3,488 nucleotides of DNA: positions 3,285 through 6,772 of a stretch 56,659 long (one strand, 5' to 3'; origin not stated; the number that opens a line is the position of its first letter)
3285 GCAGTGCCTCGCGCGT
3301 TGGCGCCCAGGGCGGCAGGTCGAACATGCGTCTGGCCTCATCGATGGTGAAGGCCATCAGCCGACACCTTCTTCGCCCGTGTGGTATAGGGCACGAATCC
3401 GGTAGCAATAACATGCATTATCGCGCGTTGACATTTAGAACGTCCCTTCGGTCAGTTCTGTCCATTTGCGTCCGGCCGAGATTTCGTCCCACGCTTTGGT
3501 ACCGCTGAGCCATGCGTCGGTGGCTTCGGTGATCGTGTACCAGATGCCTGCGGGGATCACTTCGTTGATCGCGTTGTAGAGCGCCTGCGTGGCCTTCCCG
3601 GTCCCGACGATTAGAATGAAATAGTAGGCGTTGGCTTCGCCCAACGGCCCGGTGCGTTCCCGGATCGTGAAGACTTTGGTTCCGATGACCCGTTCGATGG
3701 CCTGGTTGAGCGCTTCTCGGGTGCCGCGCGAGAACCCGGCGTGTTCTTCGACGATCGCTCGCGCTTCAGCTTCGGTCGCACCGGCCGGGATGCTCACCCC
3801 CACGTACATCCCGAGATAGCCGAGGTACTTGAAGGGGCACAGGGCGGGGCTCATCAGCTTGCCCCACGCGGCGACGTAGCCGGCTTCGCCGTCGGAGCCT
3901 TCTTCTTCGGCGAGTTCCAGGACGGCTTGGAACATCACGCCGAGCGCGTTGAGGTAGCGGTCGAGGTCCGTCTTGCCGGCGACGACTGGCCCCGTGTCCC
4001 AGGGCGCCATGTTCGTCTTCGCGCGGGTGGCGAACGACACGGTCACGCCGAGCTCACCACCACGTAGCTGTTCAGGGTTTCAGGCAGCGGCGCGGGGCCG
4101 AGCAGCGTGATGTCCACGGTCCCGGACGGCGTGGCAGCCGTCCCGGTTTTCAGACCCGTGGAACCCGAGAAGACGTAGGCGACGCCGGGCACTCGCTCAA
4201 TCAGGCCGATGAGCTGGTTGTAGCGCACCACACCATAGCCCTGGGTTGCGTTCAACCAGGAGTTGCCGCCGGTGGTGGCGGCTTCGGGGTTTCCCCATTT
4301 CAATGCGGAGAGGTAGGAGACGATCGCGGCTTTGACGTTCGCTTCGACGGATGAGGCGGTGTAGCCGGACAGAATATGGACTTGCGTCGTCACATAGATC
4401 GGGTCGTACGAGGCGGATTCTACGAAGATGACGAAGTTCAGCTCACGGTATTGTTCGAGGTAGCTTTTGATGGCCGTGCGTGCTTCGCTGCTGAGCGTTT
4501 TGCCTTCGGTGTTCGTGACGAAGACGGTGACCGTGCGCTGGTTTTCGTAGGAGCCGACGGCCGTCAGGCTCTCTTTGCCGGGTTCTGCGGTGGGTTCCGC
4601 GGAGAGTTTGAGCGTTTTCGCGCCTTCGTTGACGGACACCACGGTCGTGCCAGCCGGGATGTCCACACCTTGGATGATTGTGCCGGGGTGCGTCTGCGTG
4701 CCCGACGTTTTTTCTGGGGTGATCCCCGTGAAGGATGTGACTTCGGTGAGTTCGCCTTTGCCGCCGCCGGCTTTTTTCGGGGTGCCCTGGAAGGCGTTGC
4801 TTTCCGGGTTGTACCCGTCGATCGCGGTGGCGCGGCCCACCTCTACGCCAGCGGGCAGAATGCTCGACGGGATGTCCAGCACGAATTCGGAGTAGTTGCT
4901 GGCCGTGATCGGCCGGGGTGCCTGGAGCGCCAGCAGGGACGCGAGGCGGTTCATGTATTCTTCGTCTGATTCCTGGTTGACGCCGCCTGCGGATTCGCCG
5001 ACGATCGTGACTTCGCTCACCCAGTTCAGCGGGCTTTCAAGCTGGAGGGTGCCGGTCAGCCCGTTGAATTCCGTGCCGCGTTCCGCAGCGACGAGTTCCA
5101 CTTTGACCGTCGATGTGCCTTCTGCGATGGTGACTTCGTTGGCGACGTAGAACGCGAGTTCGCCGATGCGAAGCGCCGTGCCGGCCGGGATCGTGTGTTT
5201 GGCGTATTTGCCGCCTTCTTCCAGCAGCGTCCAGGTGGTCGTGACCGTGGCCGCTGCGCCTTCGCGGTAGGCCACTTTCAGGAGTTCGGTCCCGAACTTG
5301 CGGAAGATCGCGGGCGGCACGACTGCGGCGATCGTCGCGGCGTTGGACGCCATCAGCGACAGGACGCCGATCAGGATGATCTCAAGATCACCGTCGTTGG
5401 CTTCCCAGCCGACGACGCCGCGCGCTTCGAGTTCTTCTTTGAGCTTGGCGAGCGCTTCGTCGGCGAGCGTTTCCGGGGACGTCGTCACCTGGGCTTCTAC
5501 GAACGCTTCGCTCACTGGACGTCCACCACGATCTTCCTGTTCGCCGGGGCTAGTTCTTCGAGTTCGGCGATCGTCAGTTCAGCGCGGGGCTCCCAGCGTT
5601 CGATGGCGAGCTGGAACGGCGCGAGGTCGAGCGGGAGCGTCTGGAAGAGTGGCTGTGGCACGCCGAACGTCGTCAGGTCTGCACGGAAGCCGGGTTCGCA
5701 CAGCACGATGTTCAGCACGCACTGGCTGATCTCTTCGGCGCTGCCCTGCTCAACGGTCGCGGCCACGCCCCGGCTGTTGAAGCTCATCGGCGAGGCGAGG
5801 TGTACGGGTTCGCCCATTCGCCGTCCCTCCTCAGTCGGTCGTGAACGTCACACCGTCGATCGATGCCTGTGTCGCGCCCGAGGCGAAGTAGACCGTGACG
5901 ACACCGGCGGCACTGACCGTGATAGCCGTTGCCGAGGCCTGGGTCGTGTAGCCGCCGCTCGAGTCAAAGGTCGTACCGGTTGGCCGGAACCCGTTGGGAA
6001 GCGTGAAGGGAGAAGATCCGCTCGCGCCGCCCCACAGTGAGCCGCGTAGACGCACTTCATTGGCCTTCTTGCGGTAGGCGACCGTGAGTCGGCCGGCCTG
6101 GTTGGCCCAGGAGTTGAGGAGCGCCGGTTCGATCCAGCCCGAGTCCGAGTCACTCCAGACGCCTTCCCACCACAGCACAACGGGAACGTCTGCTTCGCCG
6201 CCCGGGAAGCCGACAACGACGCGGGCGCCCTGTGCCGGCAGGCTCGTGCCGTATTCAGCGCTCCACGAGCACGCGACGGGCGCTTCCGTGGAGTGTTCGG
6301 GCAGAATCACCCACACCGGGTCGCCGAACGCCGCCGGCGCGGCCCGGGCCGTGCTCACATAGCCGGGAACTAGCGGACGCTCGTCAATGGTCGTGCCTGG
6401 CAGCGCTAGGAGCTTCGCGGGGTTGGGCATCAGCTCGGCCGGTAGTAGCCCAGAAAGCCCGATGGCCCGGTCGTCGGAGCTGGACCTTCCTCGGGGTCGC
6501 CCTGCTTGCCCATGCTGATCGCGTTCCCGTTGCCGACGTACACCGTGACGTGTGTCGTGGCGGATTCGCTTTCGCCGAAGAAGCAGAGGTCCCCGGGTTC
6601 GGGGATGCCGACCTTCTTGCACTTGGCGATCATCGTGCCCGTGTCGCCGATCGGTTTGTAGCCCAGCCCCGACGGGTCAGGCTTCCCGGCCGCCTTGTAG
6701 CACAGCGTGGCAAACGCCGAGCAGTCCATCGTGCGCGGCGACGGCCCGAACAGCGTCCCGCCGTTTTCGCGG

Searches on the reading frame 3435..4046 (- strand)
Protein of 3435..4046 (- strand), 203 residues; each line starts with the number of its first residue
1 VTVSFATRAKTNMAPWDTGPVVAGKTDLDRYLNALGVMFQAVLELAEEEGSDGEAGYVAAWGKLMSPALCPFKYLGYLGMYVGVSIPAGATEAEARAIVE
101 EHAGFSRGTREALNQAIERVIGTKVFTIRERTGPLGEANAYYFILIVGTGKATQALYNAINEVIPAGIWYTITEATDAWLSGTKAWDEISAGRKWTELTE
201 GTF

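Call 14: search_protein_families(library=phrogs, proteins=[window:3435-4046:-], max_evalue=0.01)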
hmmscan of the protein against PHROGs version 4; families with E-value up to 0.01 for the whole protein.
window:3435-4046:- (203 aa): 0 families

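Call 52: search_protein_families(library=pfam, proteins=[window:3435-4046:-], max_evalue=0.1)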
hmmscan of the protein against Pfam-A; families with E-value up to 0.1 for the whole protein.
window:3435-4046:- (203 aa): 1 family
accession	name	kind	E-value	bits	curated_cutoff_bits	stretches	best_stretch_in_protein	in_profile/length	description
PF09684.15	Tail_P2_I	-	6e-05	23.4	20.6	1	62-164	27-132/139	Phage tail protein (Tail_P2_I)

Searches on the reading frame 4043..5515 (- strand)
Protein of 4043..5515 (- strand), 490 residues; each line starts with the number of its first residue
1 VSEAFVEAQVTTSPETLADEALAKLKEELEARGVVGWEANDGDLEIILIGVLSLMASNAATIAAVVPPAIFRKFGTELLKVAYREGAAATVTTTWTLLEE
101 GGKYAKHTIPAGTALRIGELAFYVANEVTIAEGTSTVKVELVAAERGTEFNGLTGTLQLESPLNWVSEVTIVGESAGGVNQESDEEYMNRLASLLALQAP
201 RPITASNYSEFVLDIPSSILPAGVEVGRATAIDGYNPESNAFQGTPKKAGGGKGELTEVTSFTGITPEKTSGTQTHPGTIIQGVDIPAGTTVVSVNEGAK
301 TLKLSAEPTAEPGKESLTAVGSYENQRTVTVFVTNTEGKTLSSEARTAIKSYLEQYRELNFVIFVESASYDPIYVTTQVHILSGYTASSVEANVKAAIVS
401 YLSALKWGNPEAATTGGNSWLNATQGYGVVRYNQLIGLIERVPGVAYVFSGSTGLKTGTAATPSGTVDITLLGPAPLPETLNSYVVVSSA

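Call 14: search_protein_families(library=phrogs, proteins=[window:4043-5515:-], max_evalue=0.01)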
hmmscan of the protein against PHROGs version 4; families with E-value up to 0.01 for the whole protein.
window:4043-5515:- (490 aa): 3 families
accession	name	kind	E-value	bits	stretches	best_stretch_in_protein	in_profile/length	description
phrog_6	-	tail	2.2e-13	50.7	1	85-448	147-374/548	baseplate wedge subunit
phrog_1608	-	tail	1.7e-06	28.6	1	326-411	55-143/192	tail protein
phrog_219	-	tail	0.001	18.8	0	328-402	348-425/598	baseplate wedge subunit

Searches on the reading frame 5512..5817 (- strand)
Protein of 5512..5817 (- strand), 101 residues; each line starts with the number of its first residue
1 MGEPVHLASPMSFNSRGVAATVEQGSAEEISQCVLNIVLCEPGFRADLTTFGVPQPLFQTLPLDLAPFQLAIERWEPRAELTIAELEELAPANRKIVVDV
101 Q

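Call 14: search_protein_families(library=phrogs, proteins=[window:5512-5817:-], max_evalue=0.01)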
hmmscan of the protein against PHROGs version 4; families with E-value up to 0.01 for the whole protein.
window:5512-5817:- (101 aa): 1 family
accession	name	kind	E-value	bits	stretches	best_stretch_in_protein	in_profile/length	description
phrog_5026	-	tail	3.3e-07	31.1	1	7-79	6-76/110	baseplate protein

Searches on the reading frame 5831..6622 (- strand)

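Call 14: search_protein_families(library=phrogs, proteins=[window:5831-6622:-], max_evalue=0.01)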
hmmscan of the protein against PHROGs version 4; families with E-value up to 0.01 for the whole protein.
window:5831-6622:- (263 aa): 7 families
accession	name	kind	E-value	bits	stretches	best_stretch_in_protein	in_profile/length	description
phrog_11445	-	tail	4.2e-09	34.9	1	158-261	1590-1695/2001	minor tail protein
phrog_13022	-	unknown function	3.1e-08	33.1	1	158-261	826-930/933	-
phrog_3285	-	tail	1.9e-07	31.3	1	152-260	370-478/491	minor tail protein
phrog_3971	-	unknown function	4.3e-06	27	1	160-263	206-314/331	-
phrog_29998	-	unknown function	1.5e-05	25.6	1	159-216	131-188/233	-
phrog_3639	-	tail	5.1e-05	23.6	1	157-249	352-459/474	minor tail protein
phrog_5207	-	unknown function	0.00013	21.6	1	159-255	584-682/689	-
